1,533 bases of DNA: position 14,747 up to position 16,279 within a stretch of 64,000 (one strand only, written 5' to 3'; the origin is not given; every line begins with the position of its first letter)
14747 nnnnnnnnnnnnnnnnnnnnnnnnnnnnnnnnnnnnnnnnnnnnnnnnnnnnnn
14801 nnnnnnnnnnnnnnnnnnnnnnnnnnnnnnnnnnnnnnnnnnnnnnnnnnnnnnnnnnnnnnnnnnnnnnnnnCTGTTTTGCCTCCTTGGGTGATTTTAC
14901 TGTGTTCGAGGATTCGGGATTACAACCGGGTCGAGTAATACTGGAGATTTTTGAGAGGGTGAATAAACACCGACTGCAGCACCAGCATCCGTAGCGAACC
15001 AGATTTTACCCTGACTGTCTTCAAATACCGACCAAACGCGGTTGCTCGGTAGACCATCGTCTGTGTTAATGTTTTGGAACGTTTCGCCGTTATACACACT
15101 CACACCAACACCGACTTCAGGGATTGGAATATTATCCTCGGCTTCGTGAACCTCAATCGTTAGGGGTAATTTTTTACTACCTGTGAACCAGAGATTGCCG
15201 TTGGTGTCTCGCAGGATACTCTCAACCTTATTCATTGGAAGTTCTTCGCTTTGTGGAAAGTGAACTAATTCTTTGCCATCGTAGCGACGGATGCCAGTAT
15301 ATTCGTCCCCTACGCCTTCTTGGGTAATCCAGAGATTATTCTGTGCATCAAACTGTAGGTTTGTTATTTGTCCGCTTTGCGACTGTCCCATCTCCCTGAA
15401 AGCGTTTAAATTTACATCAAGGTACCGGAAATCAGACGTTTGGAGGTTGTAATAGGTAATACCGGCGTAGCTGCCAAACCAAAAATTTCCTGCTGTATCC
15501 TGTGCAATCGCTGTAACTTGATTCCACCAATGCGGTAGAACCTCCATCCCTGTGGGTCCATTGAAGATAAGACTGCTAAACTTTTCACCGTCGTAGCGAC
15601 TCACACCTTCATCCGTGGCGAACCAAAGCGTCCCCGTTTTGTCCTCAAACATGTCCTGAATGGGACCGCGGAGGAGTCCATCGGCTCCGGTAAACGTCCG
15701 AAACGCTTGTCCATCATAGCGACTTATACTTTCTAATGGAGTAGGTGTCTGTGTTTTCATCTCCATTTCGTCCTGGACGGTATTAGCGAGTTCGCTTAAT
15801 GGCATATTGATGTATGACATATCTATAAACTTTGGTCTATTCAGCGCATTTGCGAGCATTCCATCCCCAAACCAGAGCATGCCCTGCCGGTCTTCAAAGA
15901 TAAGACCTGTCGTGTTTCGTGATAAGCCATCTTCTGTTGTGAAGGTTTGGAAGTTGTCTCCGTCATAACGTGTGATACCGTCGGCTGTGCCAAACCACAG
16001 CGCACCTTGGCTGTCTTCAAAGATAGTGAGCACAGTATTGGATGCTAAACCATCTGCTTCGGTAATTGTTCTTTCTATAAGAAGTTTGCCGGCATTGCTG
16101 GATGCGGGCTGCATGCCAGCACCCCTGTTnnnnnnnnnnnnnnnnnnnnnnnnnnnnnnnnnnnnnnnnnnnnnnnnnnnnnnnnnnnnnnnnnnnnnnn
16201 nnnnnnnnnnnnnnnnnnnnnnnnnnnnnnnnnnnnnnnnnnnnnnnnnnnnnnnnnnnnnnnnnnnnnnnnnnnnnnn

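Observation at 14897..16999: ECF sigma factor covalently fused through a single TM helix to a periplasmic Reg_prop propeller (and a sister fusion to a BNR propeller at 2010..5018)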

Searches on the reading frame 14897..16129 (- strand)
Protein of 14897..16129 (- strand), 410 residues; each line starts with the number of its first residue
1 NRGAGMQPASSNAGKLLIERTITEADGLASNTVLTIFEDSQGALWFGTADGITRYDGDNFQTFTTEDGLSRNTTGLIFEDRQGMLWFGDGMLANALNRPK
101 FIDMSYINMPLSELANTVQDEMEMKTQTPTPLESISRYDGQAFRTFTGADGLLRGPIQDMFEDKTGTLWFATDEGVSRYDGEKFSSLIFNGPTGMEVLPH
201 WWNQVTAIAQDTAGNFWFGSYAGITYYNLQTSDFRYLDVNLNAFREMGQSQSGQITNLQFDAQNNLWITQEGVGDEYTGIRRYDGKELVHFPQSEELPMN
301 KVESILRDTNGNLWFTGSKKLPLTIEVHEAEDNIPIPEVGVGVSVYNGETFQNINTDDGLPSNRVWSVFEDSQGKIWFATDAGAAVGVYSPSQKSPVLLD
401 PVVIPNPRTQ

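Call 71: find_homologous_proteins(query=window:14897-16129:-)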
Query window:14897-16129:- (410 aa): 3250 proteins with E <= 0.001 among 7213 candidates; the best 120 are listed.
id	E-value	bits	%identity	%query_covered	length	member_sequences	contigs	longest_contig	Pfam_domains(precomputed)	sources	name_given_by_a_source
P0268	8.2e-278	939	100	100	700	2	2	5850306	PF07494.18,PF04545.23,PF04542.21,PF08281.19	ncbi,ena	-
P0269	3.2e-253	858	90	100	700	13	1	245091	PF07494.18,PF04545.23,PF04542.21,PF08281.19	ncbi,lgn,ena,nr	ncbi:MAG: sigma-70 family RNA polymerase sigma factor [Candidatus Poribacteria bacterium]|nr:sigma-7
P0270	4.6e-244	828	88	100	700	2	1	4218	PF07494.18,PF04545.23,PF04542.21,PF08281.19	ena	-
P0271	5.8e-241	818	88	100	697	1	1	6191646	PF07494.18,PF04545.23,PF04542.21,PF08281.19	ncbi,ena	-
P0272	4.3e-240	815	88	100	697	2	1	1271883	PF07494.18,PF04545.23,PF04542.21,PF08281.19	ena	-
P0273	1.2e-239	814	88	100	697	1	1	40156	PF07494.18,PF04545.23,PF04542.21,PF08281.19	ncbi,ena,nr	ncbi:MAG: sigma-70 family RNA polymerase sigma factor [Candidatus Poribacteria bacterium]|nr:sigma-7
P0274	7.0e-239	811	88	100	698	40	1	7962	PF07494.18,PF04545.23,PF04542.21,PF24684.2,PF08281.19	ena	-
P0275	1.5e-237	807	87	100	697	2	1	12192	PF07494.18,PF04545.23,PF04542.21,PF08281.19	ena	-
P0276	7.6e-230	781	83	100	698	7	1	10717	PF07494.18,PF04545.23,PF04542.21,PF08281.19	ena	-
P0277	2.6e-222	757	82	98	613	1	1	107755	PF07494.18,PF04545.23,PF08281.19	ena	-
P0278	2.4e-210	717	79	100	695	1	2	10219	PF07494.18,PF04545.23,PF04542.21,PF08281.19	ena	-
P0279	6.0e-185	633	70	96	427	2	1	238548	PF07494.18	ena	-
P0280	3.1e-179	615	69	93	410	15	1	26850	PF07494.18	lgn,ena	-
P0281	4.0e-178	611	68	94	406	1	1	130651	PF07494.18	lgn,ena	-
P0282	2.3e-177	608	68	93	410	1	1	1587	PF07494.18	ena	-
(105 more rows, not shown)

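Call 76: find_encoding_contigs(protein=P0268, flank=3000, max_places=3)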
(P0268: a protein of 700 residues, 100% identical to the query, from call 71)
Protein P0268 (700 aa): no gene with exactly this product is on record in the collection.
